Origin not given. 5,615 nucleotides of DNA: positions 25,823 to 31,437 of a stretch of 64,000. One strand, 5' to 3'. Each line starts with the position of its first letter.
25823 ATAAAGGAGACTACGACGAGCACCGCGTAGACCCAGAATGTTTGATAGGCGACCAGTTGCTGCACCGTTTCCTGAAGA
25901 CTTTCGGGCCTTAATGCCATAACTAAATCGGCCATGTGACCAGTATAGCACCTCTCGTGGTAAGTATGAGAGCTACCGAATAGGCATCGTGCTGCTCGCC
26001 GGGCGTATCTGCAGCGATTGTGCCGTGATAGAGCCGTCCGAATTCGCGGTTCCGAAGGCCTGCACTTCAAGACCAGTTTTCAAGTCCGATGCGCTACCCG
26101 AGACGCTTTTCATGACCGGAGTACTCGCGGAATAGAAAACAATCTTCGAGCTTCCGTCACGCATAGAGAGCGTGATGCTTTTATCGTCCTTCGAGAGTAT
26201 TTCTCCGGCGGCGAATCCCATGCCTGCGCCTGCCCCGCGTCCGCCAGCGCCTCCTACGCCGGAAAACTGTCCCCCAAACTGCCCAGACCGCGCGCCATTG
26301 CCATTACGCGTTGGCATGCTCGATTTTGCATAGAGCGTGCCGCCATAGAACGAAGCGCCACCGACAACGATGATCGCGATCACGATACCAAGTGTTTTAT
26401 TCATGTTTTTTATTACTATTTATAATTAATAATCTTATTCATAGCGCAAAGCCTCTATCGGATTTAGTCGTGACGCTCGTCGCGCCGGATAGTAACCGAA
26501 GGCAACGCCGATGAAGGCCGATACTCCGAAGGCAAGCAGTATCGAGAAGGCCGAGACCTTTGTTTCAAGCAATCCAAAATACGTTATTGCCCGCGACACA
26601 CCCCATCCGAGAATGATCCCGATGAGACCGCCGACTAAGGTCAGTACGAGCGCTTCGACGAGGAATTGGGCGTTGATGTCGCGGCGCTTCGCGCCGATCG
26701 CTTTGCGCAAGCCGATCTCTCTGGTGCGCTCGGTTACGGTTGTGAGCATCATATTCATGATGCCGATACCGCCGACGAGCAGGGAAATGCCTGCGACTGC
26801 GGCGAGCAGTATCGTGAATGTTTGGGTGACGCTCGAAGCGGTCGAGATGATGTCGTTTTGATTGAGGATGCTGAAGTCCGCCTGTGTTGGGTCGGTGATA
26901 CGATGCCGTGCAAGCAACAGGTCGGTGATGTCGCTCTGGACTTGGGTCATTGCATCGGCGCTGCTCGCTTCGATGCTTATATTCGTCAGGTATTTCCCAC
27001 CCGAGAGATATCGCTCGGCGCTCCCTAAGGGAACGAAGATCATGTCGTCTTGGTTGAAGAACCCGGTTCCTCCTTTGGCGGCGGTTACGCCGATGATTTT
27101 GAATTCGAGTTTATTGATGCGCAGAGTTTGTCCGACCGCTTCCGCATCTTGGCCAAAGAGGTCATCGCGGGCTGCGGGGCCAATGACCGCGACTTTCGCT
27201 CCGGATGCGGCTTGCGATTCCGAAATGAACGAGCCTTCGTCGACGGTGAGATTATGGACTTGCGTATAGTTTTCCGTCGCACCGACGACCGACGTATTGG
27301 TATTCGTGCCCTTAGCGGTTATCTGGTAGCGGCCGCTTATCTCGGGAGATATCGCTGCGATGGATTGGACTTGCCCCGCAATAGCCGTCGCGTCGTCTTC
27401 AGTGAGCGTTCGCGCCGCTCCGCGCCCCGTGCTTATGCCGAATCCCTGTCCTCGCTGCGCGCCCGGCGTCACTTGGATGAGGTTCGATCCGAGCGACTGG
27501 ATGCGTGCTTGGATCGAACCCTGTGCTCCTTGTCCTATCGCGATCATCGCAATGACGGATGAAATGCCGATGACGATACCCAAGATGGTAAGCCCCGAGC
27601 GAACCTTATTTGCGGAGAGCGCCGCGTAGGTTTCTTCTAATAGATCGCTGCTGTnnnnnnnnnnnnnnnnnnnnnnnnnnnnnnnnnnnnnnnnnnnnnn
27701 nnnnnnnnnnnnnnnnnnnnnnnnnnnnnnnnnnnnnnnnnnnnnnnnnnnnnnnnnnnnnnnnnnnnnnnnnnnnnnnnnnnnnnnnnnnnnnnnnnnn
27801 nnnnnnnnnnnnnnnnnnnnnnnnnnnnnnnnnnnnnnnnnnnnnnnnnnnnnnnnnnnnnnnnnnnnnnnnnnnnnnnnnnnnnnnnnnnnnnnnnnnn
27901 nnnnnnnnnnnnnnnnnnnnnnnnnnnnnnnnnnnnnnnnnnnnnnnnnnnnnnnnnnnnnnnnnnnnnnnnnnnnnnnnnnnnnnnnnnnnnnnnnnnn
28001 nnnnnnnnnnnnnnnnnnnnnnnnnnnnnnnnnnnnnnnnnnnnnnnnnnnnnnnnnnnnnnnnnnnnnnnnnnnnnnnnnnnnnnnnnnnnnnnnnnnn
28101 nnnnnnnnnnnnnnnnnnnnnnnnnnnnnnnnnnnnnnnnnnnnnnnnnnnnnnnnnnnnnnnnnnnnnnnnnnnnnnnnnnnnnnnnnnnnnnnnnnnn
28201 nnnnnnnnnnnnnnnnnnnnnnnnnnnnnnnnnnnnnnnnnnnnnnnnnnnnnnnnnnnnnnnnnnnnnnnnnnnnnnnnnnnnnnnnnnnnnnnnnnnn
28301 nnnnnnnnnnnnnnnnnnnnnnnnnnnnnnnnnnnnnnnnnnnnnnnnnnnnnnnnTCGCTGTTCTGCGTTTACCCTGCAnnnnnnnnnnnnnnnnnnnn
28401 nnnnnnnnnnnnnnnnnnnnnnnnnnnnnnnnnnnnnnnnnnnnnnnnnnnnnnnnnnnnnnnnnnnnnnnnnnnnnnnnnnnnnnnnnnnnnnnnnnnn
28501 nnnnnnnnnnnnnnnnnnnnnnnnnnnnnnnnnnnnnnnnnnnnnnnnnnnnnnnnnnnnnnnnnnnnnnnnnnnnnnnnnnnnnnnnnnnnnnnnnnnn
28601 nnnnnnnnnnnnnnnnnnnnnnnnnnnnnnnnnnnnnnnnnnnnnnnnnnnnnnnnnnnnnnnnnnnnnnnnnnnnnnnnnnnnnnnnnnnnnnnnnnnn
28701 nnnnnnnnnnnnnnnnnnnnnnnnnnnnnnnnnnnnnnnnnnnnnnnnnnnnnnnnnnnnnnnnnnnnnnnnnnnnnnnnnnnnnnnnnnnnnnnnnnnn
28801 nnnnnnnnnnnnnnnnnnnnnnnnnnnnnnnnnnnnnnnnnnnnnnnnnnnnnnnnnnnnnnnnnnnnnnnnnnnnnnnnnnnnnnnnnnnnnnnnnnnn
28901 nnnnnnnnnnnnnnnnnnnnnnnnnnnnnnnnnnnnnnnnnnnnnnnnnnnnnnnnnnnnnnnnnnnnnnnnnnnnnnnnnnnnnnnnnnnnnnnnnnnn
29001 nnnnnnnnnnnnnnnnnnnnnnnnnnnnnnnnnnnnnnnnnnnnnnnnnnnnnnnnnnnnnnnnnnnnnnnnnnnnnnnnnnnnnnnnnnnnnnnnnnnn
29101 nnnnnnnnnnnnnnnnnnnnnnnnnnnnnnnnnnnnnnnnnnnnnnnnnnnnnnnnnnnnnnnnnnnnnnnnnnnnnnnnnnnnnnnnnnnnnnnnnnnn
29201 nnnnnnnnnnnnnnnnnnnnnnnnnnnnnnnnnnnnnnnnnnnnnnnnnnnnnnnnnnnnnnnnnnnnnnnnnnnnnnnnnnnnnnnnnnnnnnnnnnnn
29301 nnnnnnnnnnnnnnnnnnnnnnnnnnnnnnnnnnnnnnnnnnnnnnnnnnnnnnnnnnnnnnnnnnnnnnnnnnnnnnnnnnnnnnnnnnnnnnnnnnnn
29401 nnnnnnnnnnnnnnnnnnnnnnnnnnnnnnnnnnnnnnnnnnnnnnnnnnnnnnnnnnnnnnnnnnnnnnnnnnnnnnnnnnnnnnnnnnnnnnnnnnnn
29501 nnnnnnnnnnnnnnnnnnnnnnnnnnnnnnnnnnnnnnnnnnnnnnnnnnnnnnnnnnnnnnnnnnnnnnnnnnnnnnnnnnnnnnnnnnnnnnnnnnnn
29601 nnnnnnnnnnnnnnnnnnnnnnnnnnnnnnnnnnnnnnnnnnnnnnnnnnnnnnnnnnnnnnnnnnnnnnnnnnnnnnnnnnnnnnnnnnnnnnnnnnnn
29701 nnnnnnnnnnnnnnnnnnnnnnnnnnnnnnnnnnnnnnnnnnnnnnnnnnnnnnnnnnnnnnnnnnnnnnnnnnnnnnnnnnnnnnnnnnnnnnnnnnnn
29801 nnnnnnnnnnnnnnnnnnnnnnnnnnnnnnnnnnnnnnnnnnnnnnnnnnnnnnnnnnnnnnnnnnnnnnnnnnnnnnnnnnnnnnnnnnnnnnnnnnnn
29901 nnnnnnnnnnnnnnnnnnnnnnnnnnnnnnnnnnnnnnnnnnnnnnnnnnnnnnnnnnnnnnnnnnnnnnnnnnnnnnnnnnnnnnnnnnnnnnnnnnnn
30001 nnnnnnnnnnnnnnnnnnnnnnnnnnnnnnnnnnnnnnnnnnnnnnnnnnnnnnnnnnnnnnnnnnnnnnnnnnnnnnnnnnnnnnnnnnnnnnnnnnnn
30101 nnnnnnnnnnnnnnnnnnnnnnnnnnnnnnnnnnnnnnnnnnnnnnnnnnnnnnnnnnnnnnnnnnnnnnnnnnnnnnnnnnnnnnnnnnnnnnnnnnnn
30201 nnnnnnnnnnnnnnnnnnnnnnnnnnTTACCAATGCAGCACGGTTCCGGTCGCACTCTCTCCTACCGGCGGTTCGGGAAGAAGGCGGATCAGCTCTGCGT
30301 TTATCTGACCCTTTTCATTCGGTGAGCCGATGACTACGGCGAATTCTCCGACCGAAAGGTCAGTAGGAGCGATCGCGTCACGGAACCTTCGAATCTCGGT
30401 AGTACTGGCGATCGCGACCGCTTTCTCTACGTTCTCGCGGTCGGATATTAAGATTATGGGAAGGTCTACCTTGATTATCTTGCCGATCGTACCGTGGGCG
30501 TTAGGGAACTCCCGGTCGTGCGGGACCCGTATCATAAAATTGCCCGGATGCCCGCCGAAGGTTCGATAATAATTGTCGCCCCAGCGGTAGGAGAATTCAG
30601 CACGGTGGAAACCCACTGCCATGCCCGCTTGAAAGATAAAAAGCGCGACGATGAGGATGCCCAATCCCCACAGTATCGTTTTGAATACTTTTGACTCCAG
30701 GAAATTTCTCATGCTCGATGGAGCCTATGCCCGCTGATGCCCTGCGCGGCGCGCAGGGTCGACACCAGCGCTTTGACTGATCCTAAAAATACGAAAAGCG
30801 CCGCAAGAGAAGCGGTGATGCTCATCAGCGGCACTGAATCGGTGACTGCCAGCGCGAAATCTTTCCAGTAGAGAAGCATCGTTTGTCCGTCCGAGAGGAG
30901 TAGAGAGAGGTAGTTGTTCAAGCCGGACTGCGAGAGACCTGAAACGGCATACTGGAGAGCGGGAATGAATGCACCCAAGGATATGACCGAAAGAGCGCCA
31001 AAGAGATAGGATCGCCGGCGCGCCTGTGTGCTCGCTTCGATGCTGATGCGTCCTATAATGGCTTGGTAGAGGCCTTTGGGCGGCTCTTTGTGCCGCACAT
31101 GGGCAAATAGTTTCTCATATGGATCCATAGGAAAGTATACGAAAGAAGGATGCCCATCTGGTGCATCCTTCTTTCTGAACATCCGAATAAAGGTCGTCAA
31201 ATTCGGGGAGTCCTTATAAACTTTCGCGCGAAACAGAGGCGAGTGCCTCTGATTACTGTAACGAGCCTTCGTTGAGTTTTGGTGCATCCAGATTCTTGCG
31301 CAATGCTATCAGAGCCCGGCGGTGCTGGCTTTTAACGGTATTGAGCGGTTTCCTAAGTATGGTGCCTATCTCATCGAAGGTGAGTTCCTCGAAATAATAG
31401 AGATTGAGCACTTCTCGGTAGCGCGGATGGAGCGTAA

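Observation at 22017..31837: Ten-gene minus-strand operon: ECF sigma, anti-sigma-like, DUF5666-like, tripartite MacAB-HlyD efflux, DedA, two GT2, membrane protein and a NOX-like FRD oxidoreductase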

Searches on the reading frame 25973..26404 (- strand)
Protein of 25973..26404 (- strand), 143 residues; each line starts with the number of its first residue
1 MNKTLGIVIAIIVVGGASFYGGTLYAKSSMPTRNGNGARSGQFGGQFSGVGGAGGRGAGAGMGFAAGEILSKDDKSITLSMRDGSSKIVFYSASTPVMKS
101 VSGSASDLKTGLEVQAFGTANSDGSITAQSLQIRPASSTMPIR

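Call 4: search_protein_families(library=pfam, proteins=[window:25973-26404:-], max_evalue=0.01)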
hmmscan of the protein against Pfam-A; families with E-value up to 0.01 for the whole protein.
window:25973-26404:- (143 aa): 1 family
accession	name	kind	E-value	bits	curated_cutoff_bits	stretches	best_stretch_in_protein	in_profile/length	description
PF18914.6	DUF5666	-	0.0003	21.5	27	1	67-130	2-58/60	Domain of unknown function (DUF5666)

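Call 7: search_protein_families(library=ncbifam, proteins=[window:25973-26404:-], max_evalue=0.01)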
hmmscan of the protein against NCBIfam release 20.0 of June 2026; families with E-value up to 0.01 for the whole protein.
window:25973-26404:- (143 aa): 0 families

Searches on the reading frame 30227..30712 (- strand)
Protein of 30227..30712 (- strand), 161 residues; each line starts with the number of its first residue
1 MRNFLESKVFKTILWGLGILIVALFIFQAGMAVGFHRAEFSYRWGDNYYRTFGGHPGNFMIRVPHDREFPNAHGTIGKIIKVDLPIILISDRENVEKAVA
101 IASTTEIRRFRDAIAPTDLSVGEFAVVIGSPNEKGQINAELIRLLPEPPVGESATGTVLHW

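Call 4: search_protein_families(library=pfam, proteins=[window:30227-30712:-], max_evalue=0.01)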
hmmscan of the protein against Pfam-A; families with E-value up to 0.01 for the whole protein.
window:30227-30712:- (161 aa): 0 families

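Call 7: search_protein_families(library=ncbifam, proteins=[window:30227-30712:-], max_evalue=0.01)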
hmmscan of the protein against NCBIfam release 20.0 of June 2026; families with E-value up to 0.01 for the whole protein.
window:30227-30712:- (161 aa): 0 families

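Call 35: search_protein_families(library=pfam, proteins=[window:30227-30712:-], max_evalue=10)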
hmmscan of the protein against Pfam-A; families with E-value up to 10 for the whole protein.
window:30227-30712:- (161 aa): 0 families

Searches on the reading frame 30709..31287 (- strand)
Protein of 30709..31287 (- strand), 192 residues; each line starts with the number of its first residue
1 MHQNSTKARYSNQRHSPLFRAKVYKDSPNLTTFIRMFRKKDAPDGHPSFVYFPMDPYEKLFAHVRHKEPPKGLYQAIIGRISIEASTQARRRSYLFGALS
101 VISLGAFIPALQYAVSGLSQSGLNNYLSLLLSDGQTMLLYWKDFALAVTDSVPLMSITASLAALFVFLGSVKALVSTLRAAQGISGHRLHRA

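Call 4: search_protein_families(library=pfam, proteins=[window:30709-31287:-], max_evalue=0.01)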
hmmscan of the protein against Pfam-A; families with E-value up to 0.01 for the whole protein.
window:30709-31287:- (192 aa): 0 families

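Call 7: search_protein_families(library=ncbifam, proteins=[window:30709-31287:-], max_evalue=0.01)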
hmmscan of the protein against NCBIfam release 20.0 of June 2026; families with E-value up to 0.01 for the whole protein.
window:30709-31287:- (192 aa): 0 families

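Call 35: search_protein_families(library=pfam, proteins=[window:30709-31182:-], max_evalue=10)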
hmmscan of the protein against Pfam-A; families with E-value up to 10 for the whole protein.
window:30709-31182:- (157 aa): 1 family
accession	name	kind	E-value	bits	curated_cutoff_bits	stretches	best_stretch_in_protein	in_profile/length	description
PF14015.11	DUF4231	-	4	8.4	24.7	0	49-113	8-37/103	Protein of unknown function (DUF4231)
